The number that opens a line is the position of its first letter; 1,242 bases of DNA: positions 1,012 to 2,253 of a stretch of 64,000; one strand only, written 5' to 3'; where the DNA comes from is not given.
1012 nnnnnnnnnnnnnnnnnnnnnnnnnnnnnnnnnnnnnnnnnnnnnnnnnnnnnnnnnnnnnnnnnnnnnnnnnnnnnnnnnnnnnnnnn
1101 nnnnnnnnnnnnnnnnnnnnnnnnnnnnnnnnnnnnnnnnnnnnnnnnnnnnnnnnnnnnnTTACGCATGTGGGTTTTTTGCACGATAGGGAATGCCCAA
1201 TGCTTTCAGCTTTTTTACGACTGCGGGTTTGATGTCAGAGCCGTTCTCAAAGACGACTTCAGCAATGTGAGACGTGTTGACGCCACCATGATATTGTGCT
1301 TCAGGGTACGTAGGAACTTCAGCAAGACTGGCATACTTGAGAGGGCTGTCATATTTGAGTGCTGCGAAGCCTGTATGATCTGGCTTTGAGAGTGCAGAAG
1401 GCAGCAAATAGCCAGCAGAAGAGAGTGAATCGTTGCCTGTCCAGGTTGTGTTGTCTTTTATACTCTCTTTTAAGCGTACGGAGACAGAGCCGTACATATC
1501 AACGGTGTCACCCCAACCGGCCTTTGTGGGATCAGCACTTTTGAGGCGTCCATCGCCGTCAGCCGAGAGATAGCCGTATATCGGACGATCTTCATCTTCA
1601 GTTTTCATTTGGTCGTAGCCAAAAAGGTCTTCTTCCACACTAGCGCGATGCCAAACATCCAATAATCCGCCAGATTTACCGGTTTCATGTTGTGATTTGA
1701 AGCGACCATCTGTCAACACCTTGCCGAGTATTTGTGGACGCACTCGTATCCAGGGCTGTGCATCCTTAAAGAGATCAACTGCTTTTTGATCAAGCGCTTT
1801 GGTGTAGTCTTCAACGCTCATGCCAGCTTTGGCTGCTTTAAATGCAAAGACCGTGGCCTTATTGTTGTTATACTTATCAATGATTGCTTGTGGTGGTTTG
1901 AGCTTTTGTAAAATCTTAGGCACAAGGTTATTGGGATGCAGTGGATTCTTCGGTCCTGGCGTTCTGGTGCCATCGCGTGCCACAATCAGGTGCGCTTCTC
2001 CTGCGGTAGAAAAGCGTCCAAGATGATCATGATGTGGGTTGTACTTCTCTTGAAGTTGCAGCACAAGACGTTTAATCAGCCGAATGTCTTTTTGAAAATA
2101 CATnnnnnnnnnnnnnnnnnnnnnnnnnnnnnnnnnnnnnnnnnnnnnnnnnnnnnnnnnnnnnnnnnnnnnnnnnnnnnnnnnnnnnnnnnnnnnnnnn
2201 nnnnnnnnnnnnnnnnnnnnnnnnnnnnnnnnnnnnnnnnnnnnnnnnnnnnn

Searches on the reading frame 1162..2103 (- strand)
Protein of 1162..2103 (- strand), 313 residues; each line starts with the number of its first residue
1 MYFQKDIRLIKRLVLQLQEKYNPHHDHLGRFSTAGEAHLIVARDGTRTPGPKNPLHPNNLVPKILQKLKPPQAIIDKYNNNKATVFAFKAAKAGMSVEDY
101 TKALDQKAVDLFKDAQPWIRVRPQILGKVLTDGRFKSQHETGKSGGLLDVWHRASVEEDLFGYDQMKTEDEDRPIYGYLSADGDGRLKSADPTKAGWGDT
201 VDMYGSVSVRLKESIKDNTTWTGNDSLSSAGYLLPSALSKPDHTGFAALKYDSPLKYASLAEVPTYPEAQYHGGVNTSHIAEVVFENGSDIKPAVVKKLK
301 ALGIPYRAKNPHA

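Call 93: search_protein_families(library=pfam, max_evalue=0.001, proteins=[window:1162-2103:-])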
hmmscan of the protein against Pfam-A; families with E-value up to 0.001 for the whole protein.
window:1162-2103:- (313 aa): 1 family
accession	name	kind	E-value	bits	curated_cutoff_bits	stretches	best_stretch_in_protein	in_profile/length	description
PF12294.13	DUF3626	-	8.5e-05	22.1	27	0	129-226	22-112/301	Protein of unknown function (DUF3626)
